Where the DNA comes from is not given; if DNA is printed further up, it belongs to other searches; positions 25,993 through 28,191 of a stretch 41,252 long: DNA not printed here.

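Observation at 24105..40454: Large nonulosonic-acid (pseudaminic/legionaminic-like) glycan island with an unusually rich tailoring set and no export machinery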

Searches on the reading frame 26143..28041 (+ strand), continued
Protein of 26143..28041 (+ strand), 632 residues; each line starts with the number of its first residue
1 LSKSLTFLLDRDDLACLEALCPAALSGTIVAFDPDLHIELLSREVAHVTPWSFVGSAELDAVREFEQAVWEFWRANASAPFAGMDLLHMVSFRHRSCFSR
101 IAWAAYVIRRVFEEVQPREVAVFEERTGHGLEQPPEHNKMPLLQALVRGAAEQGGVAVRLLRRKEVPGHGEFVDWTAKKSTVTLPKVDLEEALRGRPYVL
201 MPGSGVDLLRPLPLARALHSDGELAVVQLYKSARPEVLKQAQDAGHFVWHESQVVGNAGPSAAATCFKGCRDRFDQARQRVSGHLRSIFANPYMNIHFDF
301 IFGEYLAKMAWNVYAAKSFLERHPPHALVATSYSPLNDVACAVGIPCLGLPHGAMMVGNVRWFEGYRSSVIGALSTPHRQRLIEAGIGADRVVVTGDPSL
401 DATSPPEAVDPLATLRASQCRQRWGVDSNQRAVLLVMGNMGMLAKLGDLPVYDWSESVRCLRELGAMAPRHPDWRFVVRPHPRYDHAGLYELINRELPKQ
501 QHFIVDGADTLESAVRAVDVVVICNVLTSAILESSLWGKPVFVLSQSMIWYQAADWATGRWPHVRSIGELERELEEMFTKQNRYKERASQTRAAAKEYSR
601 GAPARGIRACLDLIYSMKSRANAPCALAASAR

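Call 27: find_encoding_contigs(protein=P0016, flank=10000, max_places=2)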
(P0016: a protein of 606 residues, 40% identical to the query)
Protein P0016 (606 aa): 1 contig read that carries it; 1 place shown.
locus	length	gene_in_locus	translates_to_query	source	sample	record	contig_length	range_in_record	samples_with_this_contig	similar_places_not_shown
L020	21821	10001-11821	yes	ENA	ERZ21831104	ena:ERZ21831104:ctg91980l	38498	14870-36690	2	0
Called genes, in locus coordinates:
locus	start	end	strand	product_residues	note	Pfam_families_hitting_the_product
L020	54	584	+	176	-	-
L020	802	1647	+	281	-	PF18348:SH3_16 (weak), PF00877:NLPC_P60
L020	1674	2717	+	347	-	PF17396:DUF1611_N, PF07755:DUF1611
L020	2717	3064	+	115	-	PF01253:SUI1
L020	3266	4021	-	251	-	PF00072:Response_reg, PF00196:GerE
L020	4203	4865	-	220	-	PF00072:Response_reg, PF00196:GerE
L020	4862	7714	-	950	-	PF08447:PAS_3 (faint), PF00989:PAS (weak), PF08448:PAS_4 (weak), PF13188:PAS_8 (weak), PF13426:PAS_9, PF00512:HisKA (weak), PF02518:HATPase_c, PF00072:Response_reg, +1 more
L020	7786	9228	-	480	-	PF05231:MASE1, PF00989:PAS, PF13188:PAS_8 (faint), PF08448:PAS_4, PF13426:PAS_9, PF08447:PAS_3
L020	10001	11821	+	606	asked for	-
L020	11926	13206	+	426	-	PF16254:DUF4910, PF09940:DUF2172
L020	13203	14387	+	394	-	PF00685:Sulfotransfer_1 (faint), PF13469:Sulfotransfer_3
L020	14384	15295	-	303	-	PF05050:Methyltransf_21 (weak)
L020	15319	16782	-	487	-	PF02310:B12-binding, PF04055:Radical_SAM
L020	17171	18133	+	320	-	PF01073:3Beta_HSD, PF01370:Epimerase, PF02719:Polysacc_synt_2, PF04321:RmlD_sub_bind, PF05368:NmrA (weak), PF07993:NAD_binding_4 (faint), PF13460:NAD_binding_10, PF16363:GDP_Man_Dehyd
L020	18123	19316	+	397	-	PF00155:Aminotran_1_2 (weak), PF01041:DegT_DnrJ_EryC1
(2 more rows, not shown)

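Call 28: predict_structure(alignment_id=A1)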
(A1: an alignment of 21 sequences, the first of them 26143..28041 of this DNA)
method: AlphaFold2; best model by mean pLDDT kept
length: 632 residues; sequences in the alignment: 21
mean_pLDDT: 89.0   pTM: 0.90
mean pLDDT of the five models: 89.0, 88.0, 87.5, 87.3, 85.4
residues with pLDDT >= 90: 421; 70-90: 167; 50-70: 32; < 50: 12
segments of 3 or more residues with pLDDT < 50: 623-632
pLDDT, mean of each block of 10 residues (from residue 1): 86 94 95 94 96 94 95 95 90 90 96 96 92 79 94 96 89 82 85 93 87 92 91 88 91 72 68 96 93 95 91 90 94 88 93 79 86 93 92 90 64 85 93 92 68 93 96 96 87 95 91 93 92 92 95 90 97 97 97 92 88 87 40 33
secondary structure, 60 per line:
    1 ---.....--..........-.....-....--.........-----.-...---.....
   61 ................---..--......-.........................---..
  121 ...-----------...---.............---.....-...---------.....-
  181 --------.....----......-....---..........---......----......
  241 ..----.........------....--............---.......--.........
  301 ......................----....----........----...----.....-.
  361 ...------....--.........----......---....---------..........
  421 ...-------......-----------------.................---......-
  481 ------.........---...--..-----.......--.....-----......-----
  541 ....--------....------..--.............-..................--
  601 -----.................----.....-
elements in order: E4-8 H11-20 H22-26 E28-31 H34-42 H56-76 H86-89 H91-115 E119-123 H141-153 E157-161 H175-179 H189-193 E198-203 H205-208 H212-221 E225-230 H235-242 E247-250 H251-255 H262-265 H268-279 H283-289 H292-322 E327-330 H335-342 E347-349 H354-358 H360-363 E370-373 H376-384 E392-394 H398-401 H411-423 E431-436 H454-470 E474-479 H487-495 H511-517 E520-524 H530-535 E541-544 H553-556 H567-579 H581-598 H606-622 H627-631

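Call 30: search_protein_representatives(alignment_id=A1)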
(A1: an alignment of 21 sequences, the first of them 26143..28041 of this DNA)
Query: 21 sequences, 627 profile positions. Proteins with E-value up to 0.001 (for the whole library): 3566; up to 1e-10: 621; up to 1e-30: 101. The best 150 are listed.
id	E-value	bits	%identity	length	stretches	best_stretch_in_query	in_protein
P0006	2.8e-281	950.7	-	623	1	1-623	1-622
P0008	1.0e-278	942.3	-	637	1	3-624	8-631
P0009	9.6e-266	899.4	-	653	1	2-623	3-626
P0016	1.0e-258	876.2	-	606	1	1-617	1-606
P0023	2.7e-247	838.5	-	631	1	3-623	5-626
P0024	9.6e-239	810.3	-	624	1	3-623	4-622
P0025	2.0e-232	789.4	-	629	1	3-624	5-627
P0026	8.3e-230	780.7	-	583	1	3-591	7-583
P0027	5.0e-228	774.8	-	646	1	3-623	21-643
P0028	2.4e-220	749.5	-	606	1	4-622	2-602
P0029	5.1e-215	731.9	-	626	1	4-623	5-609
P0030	4.1e-214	728.9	-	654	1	5-618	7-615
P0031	5.7e-208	708.6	-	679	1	4-624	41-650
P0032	4.2e-207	705.7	-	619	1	5-622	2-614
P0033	3.0e-203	693.0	-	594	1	39-624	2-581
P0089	4.0e-42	160.8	-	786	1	3-618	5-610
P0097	2.6e-35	138.2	-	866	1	262-616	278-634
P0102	2.6e-33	131.6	-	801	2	275-618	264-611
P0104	6.8e-33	130.3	-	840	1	265-617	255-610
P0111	5.2e-32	127.3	-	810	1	261-618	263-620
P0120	1.5e-30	122.5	-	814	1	262-622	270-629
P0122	2.0e-30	122.1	-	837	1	266-621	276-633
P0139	1.3e-27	112.8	-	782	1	262-618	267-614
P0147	6.2e-27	110.6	-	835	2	260-621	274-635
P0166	1.3e-24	102.9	-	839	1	214-554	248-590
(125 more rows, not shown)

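Call 31: fold_search(model_id=the predicted structure, library=pdb)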
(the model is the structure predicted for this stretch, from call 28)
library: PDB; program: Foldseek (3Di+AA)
matches with E <= 10: 1489; with E <= 0.001: 259
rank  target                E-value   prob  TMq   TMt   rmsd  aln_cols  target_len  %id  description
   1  1f6d_C                7.0e-12  1.00  0.43  0.70   5.9       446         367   14  THE STRUCTURE OF UDP-N-ACETYLGLUCOSAMINE 2-EPIMERASE FROM E. COLI. (released 2000-12-13)
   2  6vlb_A                2.2e-11  1.00  0.43  0.70   6.3       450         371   12  Crystal structure of ligand-free UDP-GlcNAc 2-epimerase from Neisseria meningitidis (released 2020-11-11)
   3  3beo_A                3.4e-11  1.00  0.39  0.60   8.0       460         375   11  A Structural Basis for the allosteric regulation of non-hydrolyzing UDP-GlcNAc 2-epimerases (released 2008-02-19)
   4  1f6d_B                3.8e-11  1.00  0.43  0.69   6.2       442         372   14  THE STRUCTURE OF UDP-N-ACETYLGLUCOSAMINE 2-EPIMERASE FROM E. COLI. (released 2000-12-13)
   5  1f6d_D                7.9e-11  1.00  0.41  0.65   6.9       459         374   13  THE STRUCTURE OF UDP-N-ACETYLGLUCOSAMINE 2-EPIMERASE FROM E. COLI. (released 2000-12-13)
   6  6vlb_B                9.2e-11  1.00  0.42  0.67   6.7       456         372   12  Crystal structure of ligand-free UDP-GlcNAc 2-epimerase from Neisseria meningitidis (released 2020-11-11)
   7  3ot5_A                1.2e-10  1.00  0.43  0.68   6.7       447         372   11  2.2 Angstrom Resolution Crystal Structure of putative UDP-N-acetylglucosamine 2-epimerase from Listeria monocytogenes (released 2010-09-22)
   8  1o6c_A                1.3e-10  1.00  0.37  0.61   7.5       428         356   11  Crystal structure of UDP-N-acetylglucosamine 2-epimerase (released 2003-11-25)
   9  7vz6_H                1.4e-10  1.00  0.40  0.64   7.0       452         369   13  The crystal structure of Non-hydrolyzing UDPGlcNAc 2-epimerase in complex with UDP-glucose (released 2022-11-16)
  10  7vz6_B                2.0e-10  1.00  0.39  0.65   7.1       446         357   14  The crystal structure of Non-hydrolyzing UDPGlcNAc 2-epimerase in complex with UDP-glucose (released 2022-11-16)
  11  7vza_A                2.1e-10  1.00  0.40  0.65   7.1       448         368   13  The crystal structure of Non-hydrolyzing UDPGlcNAc 2-epimerase in complex with UDP (released 2022-11-16)
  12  7vz6_E                2.6e-10  1.00  0.40  0.65   7.2       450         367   14  The crystal structure of Non-hydrolyzing UDPGlcNAc 2-epimerase in complex with UDP-glucose (released 2022-11-16)
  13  4fkz_A                2.9e-10  1.00  0.37  0.57   7.8       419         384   11  Crystal structure of Bacillus subtilis UDP-GlcNAc 2-epimerase in complex with UDP-GlcNAc and UDP (released 2013-05-08)
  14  7vz6_G                3.8e-10  1.00  0.40  0.65   6.9       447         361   13  The crystal structure of Non-hydrolyzing UDPGlcNAc 2-epimerase in complex with UDP-glucose (released 2022-11-16)
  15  3ot5_B                4.0e-10  1.00  0.41  0.65   6.9       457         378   11  2.2 Angstrom Resolution Crystal Structure of putative UDP-N-acetylglucosamine 2-epimerase from Listeria monocytogenes (released 2010-09-22)
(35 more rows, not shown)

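Call 32: find_encoding_contigs(protein=P0014, flank=10000, max_places=2)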
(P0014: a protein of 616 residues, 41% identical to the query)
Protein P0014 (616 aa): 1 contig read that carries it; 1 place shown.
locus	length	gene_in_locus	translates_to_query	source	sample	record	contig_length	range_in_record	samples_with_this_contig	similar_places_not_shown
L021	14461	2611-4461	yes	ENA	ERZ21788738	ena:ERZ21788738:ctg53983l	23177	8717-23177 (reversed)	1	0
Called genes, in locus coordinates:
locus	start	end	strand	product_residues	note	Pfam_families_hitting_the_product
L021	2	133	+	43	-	?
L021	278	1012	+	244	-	PF04166:PdxA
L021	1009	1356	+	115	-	PF04166:PdxA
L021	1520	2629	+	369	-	PF00535:Glycos_transf_2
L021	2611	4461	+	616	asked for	-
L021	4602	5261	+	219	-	PF02397:Bac_transf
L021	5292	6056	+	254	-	PF02563:Poly_export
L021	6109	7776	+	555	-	-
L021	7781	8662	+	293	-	PF13191:AAA_16, PF00004:AAA (faint), PF09848:SLFN-g3_helicase (weak), PF13401:AAA_22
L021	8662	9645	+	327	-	PF13614:AAA_31 (weak)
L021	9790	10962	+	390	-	-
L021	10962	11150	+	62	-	-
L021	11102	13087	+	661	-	-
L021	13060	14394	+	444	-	-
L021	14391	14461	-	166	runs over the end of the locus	-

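Call 33: find_encoding_contigs(protein=P0021, flank=10000, max_places=2)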
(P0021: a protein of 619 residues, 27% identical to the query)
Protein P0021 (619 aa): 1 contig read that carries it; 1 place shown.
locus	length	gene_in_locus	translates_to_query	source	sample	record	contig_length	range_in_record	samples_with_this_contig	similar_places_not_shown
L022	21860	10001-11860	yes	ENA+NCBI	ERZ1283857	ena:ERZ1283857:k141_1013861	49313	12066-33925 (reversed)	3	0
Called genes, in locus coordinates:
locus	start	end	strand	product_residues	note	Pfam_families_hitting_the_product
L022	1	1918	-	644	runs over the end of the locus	PF13522:GATase_6, PF13537:GATase_7, PF00733:Asn_synthase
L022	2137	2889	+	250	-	PF02348:CTP_transf_3, PF12804:NTP_transf_3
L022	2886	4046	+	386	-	PF04230:PS_pyruv_trans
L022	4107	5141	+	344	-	PF03102:NeuB, PF08666:SAF (weak)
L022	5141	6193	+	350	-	-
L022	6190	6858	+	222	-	PF00117:GATase, PF01174:SNO (weak), PF07685:GATase_3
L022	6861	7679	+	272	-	PF00977:His_biosynth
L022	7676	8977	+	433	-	-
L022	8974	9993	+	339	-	PF13489:Methyltransf_23, PF08241:Methyltransf_11, PF08242:Methyltransf_12, PF13649:Methyltransf_25 (weak)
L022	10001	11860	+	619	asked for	-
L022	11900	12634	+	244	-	PF14808:TMEM164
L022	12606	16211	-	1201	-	PF23500:DUF7133, PF02985:HEAT (faint), PF13646:HEAT_2, PF00034:Cytochrom_C, PF13442:Cytochrome_CBB3 (weak)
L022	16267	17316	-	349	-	-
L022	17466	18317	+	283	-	PF04832:SOUL (weak)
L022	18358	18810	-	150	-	PF01230:HIT (weak)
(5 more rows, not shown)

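Call 37: search_protein_families(library=pfam, alignment_id=A1, max_evalue=1)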
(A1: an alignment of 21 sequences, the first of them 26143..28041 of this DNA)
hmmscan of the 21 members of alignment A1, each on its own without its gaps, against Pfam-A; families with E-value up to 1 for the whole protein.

A. member 1, window:26143-28041:+ (632 aa): 2 families
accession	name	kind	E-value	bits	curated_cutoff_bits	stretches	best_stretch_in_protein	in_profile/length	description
PF02350.25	Epimerase_2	-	0.0021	17.4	30.6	1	370-602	125-337/347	UDP-N-acetylglucosamine 2-epimerase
PF00534.26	Glycos_transf_1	-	0.075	13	26.4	1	493-590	67-165/172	Glycosyl transferases group 1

B. families by the number of members that match (of 21 scanned): 10 families
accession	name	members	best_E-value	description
PF02350.25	Epimerase_2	16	4e-07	UDP-N-acetylglucosamine 2-epimerase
PF13439.12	Glyco_transf_4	3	0.00029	Glycosyltransferase Family 4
PF06258.17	Mito_fiss_Elm1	2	0.0056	Mitochondrial fission ELM1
PF13579.12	Glyco_trans_4_4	2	0.034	Glycosyl transferase 4-like domain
PF19892.4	DUF6365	2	0.063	Family of unknown function (DUF6365)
PF13692.12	Glyco_trans_1_4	2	0.078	Glycosyl transferases group 1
PF01177.27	Asp_Glu_race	1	0.04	Asp/Glu/Hydantoin racemase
PF00534.26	Glycos_transf_1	1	0.075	Glycosyl transferases group 1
PF01937.24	ARMT1-like_dom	1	0.13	Damage-control phosphatase ARMT1-like domain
PF25591.1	LRV_2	1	0.17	Leucine Rich Repeat Variant domain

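Call 38: search_protein_families(library=ncbifam, alignment_id=A1, max_evalue=0.01)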
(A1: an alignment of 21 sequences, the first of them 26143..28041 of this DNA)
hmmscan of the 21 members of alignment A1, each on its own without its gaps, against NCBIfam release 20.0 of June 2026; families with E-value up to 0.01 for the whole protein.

A. member 1, window:26143-28041:+ (632 aa): 3 families
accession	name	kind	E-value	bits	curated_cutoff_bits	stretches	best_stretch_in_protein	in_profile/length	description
NF046086.1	BFO_1060_trans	domain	1.6e-07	30.8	200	1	465-592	212-337/365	BFO_1060 family glycosyltransferase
TIGR04396.2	surf_polysacc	subfamily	1.7e-07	30.8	125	1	464-621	214-366/427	surface carbohydrate biosynthesis protein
TIGR04326.1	O_ant_LIC13510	subfamily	0.0094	14.3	250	0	470-545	477-545/602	TIGR04326 family surface carbohydrate biosynthesis protein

B. families by the number of members that match (of 21 scanned): 4 families
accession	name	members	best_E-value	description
NF046086.1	BFO_1060_trans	17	1.6e-07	BFO_1060 family glycosyltransferase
TIGR04396.2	surf_polysacc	8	1.7e-07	surface carbohydrate biosynthesis protein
TIGR04326.1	O_ant_LIC13510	6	5.1e-07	TIGR04326 family surface carbohydrate biosynthesis protein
NF010134.0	PRK13608.1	1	0.0087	diglucosyl diacylglycerol synthase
